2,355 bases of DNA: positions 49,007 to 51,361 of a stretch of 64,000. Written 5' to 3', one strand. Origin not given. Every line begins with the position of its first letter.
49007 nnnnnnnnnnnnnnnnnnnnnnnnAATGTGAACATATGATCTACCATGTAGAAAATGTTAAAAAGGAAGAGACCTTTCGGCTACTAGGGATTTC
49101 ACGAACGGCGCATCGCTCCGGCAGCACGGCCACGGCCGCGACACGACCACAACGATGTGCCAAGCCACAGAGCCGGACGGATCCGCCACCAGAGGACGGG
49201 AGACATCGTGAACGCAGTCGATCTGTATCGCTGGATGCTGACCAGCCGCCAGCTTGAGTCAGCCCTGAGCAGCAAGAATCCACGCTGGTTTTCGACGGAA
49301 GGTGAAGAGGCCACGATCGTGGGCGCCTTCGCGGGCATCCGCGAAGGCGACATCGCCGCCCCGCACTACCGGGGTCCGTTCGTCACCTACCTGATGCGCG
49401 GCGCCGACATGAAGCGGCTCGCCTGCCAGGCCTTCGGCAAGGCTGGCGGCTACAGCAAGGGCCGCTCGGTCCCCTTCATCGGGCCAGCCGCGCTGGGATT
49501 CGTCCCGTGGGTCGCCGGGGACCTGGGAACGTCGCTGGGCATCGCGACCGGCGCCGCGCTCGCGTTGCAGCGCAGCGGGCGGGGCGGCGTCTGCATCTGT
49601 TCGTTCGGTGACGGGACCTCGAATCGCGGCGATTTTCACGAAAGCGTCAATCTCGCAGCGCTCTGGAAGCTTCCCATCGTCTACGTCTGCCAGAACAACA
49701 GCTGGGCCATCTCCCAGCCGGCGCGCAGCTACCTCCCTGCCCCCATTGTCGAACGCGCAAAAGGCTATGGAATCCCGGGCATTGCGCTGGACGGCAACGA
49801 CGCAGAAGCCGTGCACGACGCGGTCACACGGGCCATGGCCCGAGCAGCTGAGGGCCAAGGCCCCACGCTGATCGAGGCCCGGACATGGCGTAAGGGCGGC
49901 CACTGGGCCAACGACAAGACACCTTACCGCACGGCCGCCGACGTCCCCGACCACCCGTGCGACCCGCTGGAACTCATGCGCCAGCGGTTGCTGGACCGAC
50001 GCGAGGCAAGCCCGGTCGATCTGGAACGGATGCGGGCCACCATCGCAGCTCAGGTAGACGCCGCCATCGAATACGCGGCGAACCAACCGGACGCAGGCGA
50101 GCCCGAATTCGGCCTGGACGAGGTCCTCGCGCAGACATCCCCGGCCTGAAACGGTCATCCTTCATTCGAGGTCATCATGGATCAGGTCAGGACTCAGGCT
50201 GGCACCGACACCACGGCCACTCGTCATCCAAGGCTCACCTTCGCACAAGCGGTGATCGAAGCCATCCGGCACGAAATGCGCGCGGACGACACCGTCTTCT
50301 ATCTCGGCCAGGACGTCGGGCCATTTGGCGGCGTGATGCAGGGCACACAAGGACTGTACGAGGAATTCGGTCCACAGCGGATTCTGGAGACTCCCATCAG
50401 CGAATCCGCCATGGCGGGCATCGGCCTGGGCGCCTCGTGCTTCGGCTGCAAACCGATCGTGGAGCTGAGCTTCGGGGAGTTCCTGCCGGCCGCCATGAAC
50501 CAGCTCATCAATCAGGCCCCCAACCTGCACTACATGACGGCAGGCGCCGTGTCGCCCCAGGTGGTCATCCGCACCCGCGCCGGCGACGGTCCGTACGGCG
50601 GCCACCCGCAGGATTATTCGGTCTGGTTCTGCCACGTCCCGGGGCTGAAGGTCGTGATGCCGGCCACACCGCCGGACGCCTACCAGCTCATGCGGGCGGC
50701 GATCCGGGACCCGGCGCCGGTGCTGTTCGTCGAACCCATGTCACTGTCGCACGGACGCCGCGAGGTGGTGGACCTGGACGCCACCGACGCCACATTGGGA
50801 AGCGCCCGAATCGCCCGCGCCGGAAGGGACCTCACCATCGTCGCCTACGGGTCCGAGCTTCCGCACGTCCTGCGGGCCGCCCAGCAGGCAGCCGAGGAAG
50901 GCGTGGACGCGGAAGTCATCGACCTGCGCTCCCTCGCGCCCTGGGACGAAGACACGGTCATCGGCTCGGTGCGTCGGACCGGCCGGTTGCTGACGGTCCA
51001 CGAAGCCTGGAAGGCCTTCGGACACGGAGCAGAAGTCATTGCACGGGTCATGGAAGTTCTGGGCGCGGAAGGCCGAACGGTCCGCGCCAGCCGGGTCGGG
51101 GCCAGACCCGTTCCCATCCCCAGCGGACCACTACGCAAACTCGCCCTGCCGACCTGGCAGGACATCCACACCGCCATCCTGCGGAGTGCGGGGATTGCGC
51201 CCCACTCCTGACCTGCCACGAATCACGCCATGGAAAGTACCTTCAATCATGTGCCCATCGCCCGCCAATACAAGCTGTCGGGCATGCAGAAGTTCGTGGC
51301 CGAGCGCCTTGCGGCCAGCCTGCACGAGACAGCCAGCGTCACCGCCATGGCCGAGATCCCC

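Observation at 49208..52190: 2-oxoacid dehydrogenase with split, order-reversed E2 and a free lipoyl carrier, lacking E3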

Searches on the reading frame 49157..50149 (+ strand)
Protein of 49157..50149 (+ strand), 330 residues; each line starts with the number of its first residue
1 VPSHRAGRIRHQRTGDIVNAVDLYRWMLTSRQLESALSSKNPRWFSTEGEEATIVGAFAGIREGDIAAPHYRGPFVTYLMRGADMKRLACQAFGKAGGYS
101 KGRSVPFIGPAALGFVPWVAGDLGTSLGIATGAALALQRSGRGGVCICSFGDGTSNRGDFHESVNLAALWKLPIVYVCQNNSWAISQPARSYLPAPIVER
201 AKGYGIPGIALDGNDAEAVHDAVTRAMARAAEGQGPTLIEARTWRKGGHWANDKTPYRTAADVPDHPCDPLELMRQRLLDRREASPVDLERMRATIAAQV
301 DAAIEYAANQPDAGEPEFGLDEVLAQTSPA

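Call 3: search_protein_families(library=pfam, proteins=[window:49157-50149:+])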
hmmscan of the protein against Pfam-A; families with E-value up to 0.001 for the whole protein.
window:49157-50149:+ (330 aa): 2 families
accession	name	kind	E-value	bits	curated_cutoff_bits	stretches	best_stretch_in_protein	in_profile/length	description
PF00676.26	E1_dh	-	4.8e-59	200.2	22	1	23-312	5-296/300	Dehydrogenase E1 component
PF02775.26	TPP_enzyme_C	-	2e-07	31.4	21.9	1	118-240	25-150/151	Thiamine pyrophosphate enzyme, C-terminal TPP binding domain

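Call 4: search_protein_families(library=ncbifam, proteins=[window:49157-50149:+])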
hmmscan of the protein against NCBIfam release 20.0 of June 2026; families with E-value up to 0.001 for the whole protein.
window:49157-50149:+ (330 aa): 5 families
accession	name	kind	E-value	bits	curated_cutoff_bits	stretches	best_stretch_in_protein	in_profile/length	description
TIGR03181.1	PDH_E1_alph_x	equivalog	1.9e-61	207.9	411.35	1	20-313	26-317/341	pyruvate dehydrogenase (acetyl-transferring) E1 component subunit alpha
TIGR03182.1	PDH_E1_alph_y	equivalog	1e-56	192.2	393.85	1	21-312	5-303/315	pyruvate dehydrogenase (acetyl-transferring) E1 component subunit alpha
NF004559.0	PRK05899.2-5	equivalog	3.3e-13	48.8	488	1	113-245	118-249/627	transketolase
NF004556.0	PRK05899.2-2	equivalog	2.6e-10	39.2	575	1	114-258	118-260/639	transketolase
TIGR00204.1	dxs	equivalog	7.8e-05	21.4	465.95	1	115-188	105-178/616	1-deoxy-D-xylulose-5-phosphate synthase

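Call 39: search_solved_structures(query=window:49208-50149:+, max_evalue=1e-20)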
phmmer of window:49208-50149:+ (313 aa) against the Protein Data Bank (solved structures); distinct sequences matched with E-value up to 1e-20: 28.
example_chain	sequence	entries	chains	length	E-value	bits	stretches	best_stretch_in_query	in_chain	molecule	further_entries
6cer_A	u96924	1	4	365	1.6e-38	135.9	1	6-302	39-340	Pyruvate dehydrogenase E1 component subunit alpha, somatic form, mitochondrial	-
2ozl_A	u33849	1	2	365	2.1e-38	135.5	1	6-302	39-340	Pyruvate dehydrogenase E1 component alpha subunit, somatic form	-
1ni4_A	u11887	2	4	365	2.1e-38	135.5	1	6-302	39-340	Pyruvate dehydrogenase E1 component: Alpha subunit | Pyruvate dehydrogenase E1 component subunit alpha, somatic form, mitochondrial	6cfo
3exf_A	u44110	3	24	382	2.2e-38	135.4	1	6-302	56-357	Pyruvate dehydrogenase E1 component subunit alpha, somatic form, mitochondrial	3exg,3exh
3exe_A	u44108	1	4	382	2.5e-38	135.2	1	6-302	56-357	Pyruvate dehydrogenase E1 component subunit alpha, somatic form, mitochondrial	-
3exi_A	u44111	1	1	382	8.8e-38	133.4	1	6-302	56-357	Pyruvate dehydrogenase E1 component subunit alpha, somatic form, mitochondrial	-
1x7w_A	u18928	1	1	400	2.5e-36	128.7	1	25-290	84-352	2-oxoisovalerate dehydrogenase alpha subunit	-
1x7x_A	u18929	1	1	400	3.2e-36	128.3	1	25-290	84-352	2-oxoisovalerate dehydrogenase alpha subunit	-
1dtw_A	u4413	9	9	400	3.2e-36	128.3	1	25-290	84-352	BRANCHED-CHAIN ALPHA-KETO ACID DEHYDROGENASE ALPHA SUBUNIT | 2-OXOISOVALERATE DEHYDROGENASE ALPHA SUBUNIT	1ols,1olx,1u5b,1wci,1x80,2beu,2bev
2bff_A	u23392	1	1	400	3.5e-36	128.2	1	25-290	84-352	2-OXOISOVALERATE DEHYDROGENASE ALPHA SUBUNIT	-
1x7y_A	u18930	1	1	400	3.9e-36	128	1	25-290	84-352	2-oxoisovalerate dehydrogenase alpha subunit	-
1x7z_A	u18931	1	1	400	4.1e-36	128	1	25-290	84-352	2-oxoisovalerate dehydrogenase alpha subunit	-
2j9f_A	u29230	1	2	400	5.8e-36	127.4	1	25-290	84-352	2-OXOISOVALERATE DEHYDROGENASE ALPHA SUBUNIT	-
1olu_A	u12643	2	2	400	3.2e-35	125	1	25-290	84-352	2-OXOISOVALERATE DEHYDROGENASE ALPHA SUBUNIT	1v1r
1v16_A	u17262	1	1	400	1.1e-34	123.2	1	25-290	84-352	2-OXOISOVALERATE DEHYDROGENASE ALPHA SUBUNIT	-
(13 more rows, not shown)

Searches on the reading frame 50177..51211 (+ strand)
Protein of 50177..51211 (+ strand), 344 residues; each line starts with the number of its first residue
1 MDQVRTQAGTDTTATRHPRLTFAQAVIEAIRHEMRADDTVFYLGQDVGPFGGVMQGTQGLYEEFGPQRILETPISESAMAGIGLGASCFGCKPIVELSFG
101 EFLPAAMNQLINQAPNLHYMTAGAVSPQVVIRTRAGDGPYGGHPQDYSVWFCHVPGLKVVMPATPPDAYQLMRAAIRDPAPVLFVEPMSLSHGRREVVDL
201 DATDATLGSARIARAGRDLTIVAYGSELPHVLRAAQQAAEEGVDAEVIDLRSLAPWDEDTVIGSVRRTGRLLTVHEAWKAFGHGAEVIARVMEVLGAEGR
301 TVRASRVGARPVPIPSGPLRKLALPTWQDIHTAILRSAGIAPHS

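Call 3: search_protein_families(library=pfam, proteins=[window:50177-51211:+])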
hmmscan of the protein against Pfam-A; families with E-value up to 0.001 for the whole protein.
window:50177-51211:+ (344 aa): 2 families
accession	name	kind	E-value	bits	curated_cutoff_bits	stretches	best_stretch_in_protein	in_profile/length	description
PF02780.25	Transketolase_C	-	6e-33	113.8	25.9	1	208-330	1-124/124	Transketolase, C-terminal domain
PF02779.29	Transket_pyr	-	2.3e-29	102.7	27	1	21-189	4-170/174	Transketolase, pyrimidine binding domain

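Call 4: search_protein_families(library=ncbifam, proteins=[window:50177-51211:+])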
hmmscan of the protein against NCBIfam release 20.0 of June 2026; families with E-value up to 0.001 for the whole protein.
window:50177-51211:+ (344 aa): 7 families
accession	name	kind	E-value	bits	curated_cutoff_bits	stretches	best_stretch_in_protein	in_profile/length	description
NF008854.0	PRK11892.1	equivalog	3e-80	270.2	454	1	13-334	135-458/464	pyruvate dehydrogenase complex E1 component subunit beta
NF006667.0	PRK09212.1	subfamily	1.9e-78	263.6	321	1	20-334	4-319/327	pyruvate dehydrogenase complex E1 component subunit beta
NF004559.0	PRK05899.2-5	equivalog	1.3e-19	70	488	1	28-295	326-582/627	transketolase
TIGR00204.1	dxs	equivalog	1.6e-13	50.1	465.95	1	58-292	344-570/616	1-deoxy-D-xylulose-5-phosphate synthase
NF004556.0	PRK05899.2-2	equivalog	1.8e-07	29.9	575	1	144-296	443-597/639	transketolase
NF003933.0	PRK05444.2-2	equivalog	1.4e-06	27.1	395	1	62-293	331-559/606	1-deoxy-D-xylulose-5-phosphate synthase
TIGR03710.1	OAFO_sf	subfamily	0.00052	18.7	482.75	1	215-274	462-520/561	2-oxoacid:acceptor oxidoreductase subunit alpha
